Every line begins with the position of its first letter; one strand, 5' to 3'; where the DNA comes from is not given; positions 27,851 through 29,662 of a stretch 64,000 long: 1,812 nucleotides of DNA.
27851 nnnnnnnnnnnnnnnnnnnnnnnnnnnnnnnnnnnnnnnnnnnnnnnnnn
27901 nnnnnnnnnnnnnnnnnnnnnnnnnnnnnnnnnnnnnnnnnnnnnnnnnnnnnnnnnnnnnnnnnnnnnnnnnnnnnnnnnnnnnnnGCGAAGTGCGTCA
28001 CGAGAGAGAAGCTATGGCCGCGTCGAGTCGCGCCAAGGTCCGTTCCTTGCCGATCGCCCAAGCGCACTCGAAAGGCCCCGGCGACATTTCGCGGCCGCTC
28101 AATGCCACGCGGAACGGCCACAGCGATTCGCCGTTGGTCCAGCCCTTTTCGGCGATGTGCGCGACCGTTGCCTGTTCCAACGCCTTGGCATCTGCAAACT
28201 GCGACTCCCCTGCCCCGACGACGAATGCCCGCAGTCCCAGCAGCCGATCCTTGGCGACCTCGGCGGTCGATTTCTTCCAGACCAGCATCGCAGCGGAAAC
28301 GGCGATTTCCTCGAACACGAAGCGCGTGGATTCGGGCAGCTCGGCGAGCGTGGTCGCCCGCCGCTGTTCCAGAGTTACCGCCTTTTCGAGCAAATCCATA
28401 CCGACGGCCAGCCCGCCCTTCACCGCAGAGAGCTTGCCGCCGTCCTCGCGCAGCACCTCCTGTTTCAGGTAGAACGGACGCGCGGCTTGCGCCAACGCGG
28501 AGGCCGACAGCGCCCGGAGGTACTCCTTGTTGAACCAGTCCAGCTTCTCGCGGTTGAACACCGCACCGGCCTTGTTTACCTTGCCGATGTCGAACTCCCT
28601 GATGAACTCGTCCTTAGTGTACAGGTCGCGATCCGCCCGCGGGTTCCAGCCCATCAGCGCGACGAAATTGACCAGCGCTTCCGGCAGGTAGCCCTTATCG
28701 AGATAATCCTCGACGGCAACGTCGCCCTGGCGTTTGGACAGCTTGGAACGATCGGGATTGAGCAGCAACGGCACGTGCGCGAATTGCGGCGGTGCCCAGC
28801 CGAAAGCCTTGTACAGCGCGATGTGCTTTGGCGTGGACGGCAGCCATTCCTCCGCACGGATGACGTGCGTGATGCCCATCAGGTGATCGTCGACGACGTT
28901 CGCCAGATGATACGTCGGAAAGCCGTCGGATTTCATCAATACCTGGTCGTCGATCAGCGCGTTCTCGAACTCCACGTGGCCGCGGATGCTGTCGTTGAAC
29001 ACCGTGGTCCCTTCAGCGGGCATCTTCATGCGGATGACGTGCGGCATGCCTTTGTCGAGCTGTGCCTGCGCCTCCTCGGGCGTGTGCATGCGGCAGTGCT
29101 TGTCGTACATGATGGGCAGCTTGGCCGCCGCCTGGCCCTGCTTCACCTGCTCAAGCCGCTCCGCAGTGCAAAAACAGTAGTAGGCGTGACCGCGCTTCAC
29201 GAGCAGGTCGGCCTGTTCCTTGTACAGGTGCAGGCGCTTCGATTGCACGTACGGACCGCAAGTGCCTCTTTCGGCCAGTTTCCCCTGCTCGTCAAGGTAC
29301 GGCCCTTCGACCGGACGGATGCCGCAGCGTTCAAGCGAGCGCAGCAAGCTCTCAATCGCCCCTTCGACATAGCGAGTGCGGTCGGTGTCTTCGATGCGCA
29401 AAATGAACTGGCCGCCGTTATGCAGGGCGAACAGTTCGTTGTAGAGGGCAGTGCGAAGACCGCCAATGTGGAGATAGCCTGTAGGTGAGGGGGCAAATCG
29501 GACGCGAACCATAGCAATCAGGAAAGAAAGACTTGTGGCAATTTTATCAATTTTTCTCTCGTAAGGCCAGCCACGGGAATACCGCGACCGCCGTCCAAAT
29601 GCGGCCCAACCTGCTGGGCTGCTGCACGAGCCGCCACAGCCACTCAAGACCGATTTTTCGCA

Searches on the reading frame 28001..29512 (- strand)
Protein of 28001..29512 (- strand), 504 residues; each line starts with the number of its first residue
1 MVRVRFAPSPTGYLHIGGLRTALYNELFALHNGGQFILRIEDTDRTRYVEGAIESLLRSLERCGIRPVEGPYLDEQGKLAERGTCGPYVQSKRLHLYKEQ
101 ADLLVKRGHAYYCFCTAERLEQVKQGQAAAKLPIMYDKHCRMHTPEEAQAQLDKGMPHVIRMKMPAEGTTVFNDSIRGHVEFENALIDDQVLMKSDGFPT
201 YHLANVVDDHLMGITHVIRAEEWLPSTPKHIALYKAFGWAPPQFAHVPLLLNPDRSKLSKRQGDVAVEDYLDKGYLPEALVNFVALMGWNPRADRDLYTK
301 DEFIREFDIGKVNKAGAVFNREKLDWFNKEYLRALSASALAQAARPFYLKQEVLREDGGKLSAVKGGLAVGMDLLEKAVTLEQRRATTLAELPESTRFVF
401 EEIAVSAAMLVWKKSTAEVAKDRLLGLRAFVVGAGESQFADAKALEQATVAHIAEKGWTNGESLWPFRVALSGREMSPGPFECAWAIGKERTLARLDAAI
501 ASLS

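Call 60: find_homologous_proteins(query=window:28001-29512:-, max_evalue=1e-50)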
Query seq(504 aa) (504 aa): 8000 proteins with E <= 1e-50 among 8000 candidates; the best 120 are listed.
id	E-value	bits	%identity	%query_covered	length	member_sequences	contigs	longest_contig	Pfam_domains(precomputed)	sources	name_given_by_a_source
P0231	0.0e+0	1153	100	100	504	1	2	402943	PF19269.5,PF00749.28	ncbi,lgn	-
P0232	8.6e-296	999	86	100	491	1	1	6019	PF19269.5,PF00749.28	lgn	-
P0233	2.8e-282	955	81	100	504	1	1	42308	PF19269.5,PF00749.28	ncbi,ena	-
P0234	3.2e-250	849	73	100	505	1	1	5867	PF19269.5,PF00749.28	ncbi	-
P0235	6.0e-250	848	73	100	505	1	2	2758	PF19269.5,PF00749.28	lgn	-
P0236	2.7e-245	833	72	100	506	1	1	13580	PF19269.5,PF00749.28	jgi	jgi:glutamyl-tRNA synthetase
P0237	2.3e-242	823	71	100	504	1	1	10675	PF19269.5,PF00749.28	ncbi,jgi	ncbi:MAG: gltX glutamyl-tRNA synthetase/nondiscriminating glutamyl-tRNA synthetase [Candidatus Parcu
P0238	2.3e-240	817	70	100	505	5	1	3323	PF19269.5,PF00749.28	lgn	-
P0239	3.6e-240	816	71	100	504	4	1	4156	PF19269.5,PF00749.28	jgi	-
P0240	4.6e-237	806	71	100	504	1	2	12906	PF19269.5,PF00749.28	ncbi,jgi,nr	ncbi:MAG TPA: glutamate--tRNA ligase [Candidatus Binatia bacterium]|jgi:glutamyl-tRNA synthetase|nr:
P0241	1.3e-233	794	70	100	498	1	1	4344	PF19269.5,PF00749.28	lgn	-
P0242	5.5e-233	792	69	100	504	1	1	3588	PF19269.5,PF00749.28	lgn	-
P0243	1.8e-229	781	68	100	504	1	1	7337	PF19269.5,PF00749.28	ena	-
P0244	8.5e-229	778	68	100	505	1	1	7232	PF19269.5,PF00749.28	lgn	-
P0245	2.9e-223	760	71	92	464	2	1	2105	PF19269.5,PF00749.28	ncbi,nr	ncbi:MAG TPA: glutamate--tRNA ligase, partial [Thermoanaerobaculia bacterium]|nr:glutamate--tRNA lig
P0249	1.3e-212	725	64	100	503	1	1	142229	PF19269.5,PF00749.28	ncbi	-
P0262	6.0e-205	700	60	100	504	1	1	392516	PF19269.5,PF00749.28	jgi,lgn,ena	-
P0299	3.9e-185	634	55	100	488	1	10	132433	PF19269.5,PF00749.28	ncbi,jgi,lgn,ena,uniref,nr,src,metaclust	ncbi:glutamate--tRNA ligase [Candidatus Uhrbacteria bacterium RIFOXYC2_FULL_47_19]|uniref:Glutamate-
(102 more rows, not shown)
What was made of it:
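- The GltX names place the organism in Patescibacteria/Parcubacteria (call 60).
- Tried and rejected: Taxonomy came from the GltX names instead (call 60).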

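Call 61: find_encoding_contigs(protein=P0233, flank=8000, max_places=1)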
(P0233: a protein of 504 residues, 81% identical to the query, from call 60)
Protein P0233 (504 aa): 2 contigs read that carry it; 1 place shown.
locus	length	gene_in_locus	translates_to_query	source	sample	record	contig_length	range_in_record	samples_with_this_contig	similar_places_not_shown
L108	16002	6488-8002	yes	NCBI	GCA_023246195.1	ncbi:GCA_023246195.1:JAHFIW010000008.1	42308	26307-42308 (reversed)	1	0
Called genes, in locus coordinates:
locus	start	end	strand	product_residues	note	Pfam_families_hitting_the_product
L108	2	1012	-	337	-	?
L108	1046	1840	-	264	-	PF02900:LigB, PF01875:Memo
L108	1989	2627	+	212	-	PF01726:LexA_DNA_bind, PF00717:Peptidase_S24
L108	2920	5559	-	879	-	PF02861:Clp_N, PF23569:NBD_SMAX1, PF00004:AAA, PF17871:AAA_lid_9, PF07724:AAA_2, PF00004:AAA, PF07728:AAA_5, PF10431:ClpB_D2-small, +8 more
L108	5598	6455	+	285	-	PF03808:Glyco_tran_WecG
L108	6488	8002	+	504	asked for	PF00749:tRNA-synt_1c, PF19269:Anticodon_2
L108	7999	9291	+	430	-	PF01551:Peptidase_M23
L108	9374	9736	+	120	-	-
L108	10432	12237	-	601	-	PF06480:FtsH_ext, PF00004:AAA, PF17862:AAA_lid_3, PF01434:Peptidase_M41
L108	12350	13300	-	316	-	-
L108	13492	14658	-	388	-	PF01820:Dala_Dala_lig_N, PF02222:ATP-grasp (weak), PF02786:CPSase_L_D2, PF07478:Dala_Dala_lig_C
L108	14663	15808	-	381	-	PF01168:Ala_racemase_N, PF00842:Ala_racemase_C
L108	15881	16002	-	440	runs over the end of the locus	PF02403:Seryl_tRNA_N, PF00587:tRNA-synt_2b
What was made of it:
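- L108 keeps ftsH at this locus without the M41-only gene (call 61).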

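Call 62: find_encoding_contigs(protein=P0240, flank=8000, max_places=1)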
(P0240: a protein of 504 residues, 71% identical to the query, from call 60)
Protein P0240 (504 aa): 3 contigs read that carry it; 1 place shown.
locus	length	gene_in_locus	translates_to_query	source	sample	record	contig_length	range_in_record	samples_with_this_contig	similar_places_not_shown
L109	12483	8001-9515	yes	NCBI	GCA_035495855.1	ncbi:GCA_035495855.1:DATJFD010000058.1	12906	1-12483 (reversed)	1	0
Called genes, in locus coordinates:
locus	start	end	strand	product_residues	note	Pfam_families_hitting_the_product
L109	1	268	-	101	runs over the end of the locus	-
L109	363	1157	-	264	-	PF02900:LigB, PF01875:Memo (weak)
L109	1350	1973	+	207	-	PF01726:LexA_DNA_bind, PF00717:Peptidase_S24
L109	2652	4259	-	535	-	PF11617:Cu-binding_MopE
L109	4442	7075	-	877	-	PF02861:Clp_N, PF23569:NBD_SMAX1, PF00004:AAA, PF17871:AAA_lid_9, PF00004:AAA, PF07724:AAA_2, PF07728:AAA_5, PF10431:ClpB_D2-small, +8 more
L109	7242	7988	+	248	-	PF03808:Glyco_tran_WecG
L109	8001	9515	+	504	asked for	PF00749:tRNA-synt_1c, PF19269:Anticodon_2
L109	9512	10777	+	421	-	PF01551:Peptidase_M23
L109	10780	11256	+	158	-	-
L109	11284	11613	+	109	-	-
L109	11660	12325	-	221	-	PF01434:Peptidase_M41 (weak)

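Call 63: find_encoding_contigs(protein=P0249, flank=8000, max_places=1)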
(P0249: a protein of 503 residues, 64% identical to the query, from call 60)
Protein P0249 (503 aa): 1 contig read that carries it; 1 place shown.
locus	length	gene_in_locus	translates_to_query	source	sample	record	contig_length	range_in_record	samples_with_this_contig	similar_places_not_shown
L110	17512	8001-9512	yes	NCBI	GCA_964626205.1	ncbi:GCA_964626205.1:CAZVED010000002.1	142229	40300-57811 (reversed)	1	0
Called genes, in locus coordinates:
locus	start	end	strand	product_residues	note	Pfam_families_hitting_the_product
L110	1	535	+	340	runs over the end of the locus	PF13521:AAA_28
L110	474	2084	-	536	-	PF13238:AAA_18 (weak)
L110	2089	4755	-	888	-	PF02861:Clp_N, PF23569:NBD_SMAX1, PF00004:AAA, PF17871:AAA_lid_9, PF00004:AAA, PF07724:AAA_2, PF07728:AAA_5, PF10431:ClpB_D2-small, +5 more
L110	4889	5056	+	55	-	-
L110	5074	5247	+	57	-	-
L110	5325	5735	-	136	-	PF00892:EamA (weak)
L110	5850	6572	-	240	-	-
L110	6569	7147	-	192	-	PF01725:Ham1p_like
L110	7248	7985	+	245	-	PF03808:Glyco_tran_WecG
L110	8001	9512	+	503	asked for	PF00749:tRNA-synt_1c, PF19269:Anticodon_2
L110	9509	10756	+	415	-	PF01551:Peptidase_M23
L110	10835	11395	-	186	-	PF01434:Peptidase_M41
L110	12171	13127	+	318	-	-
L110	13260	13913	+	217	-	-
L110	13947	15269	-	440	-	-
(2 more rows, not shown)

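Call 68: find_encoding_contigs(protein=P0299, flank=8000, max_places=1)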
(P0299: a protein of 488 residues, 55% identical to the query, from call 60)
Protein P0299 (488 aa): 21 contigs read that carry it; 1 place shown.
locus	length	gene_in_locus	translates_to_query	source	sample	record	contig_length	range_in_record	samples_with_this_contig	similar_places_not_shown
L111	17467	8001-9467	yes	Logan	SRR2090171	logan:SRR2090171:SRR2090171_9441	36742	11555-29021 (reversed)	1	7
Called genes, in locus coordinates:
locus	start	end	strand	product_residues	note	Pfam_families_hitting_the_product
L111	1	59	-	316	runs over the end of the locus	PF00551:Formyl_trans_N, PF02911:Formyl_trans_C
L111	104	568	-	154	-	PF01327:Pep_deformylase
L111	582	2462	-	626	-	PF17764:PriA_3primeBD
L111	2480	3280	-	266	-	PF02900:LigB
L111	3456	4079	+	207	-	PF01726:LexA_DNA_bind, PF00717:Peptidase_S24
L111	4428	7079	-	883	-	PF02861:Clp_N, PF23569:NBD_SMAX1, PF00004:AAA, PF17871:AAA_lid_9, PF07724:AAA_2, PF00004:AAA, PF07728:AAA_5, PF10431:ClpB_D2-small, +5 more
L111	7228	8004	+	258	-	PF03808:Glyco_tran_WecG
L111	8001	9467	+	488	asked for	PF00749:tRNA-synt_1c, PF19269:Anticodon_2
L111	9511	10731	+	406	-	PF01551:Peptidase_M23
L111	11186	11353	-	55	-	-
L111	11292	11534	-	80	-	-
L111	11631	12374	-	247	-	PF18400:Thioredoxin_12 (faint), PF13098:Thioredoxin_2, PF13462:Thioredoxin_4, PF01323:DSBA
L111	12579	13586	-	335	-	-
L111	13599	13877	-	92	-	PF01820:Dala_Dala_lig_N, PF07478:Dala_Dala_lig_C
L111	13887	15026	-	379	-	PF01168:Ala_racemase_N, PF00842:Ala_racemase_C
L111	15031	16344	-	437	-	PF02403:Seryl_tRNA_N, PF00587:tRNA-synt_2b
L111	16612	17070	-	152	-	PF01467:CTP_transf_like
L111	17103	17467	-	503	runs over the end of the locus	PF01336:tRNA_anti-codon, PF00152:tRNA-synt_2, PF01409:tRNA-synt_2d (weak)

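Call 69: find_encoding_contigs(protein=P0262, flank=8000, max_places=1)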
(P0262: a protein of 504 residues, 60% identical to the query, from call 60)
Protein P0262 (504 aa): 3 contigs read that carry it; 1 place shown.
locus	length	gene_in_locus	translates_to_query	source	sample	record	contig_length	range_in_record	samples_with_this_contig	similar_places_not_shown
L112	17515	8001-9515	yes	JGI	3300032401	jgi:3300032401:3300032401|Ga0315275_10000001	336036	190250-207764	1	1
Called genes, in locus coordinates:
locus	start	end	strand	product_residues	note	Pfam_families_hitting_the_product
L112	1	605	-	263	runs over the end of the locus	PF02900:LigB, PF01875:Memo (weak)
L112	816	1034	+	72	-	-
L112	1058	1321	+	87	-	-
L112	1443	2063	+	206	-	PF01726:LexA_DNA_bind, PF00717:Peptidase_S24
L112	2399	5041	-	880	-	PF02861:Clp_N, PF13191:AAA_16 (weak), PF23569:NBD_SMAX1, PF00004:AAA, PF17871:AAA_lid_9, PF07724:AAA_2, PF07728:AAA_5, PF10431:ClpB_D2-small, +7 more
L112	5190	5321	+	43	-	-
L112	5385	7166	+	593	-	PF00664:ABC_membrane, PF00005:ABC_tran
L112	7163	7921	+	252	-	PF03808:Glyco_tran_WecG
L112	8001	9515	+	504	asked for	PF00749:tRNA-synt_1c, PF19269:Anticodon_2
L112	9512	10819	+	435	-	PF01551:Peptidase_M23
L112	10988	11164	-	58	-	-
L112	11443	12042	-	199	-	-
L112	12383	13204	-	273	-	-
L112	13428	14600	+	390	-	-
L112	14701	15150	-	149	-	-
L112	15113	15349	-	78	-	-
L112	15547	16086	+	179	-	-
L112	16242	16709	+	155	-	-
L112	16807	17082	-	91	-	-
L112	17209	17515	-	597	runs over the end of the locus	PF06480:FtsH_ext, PF00004:AAA, PF17862:AAA_lid_3, PF01434:Peptidase_M41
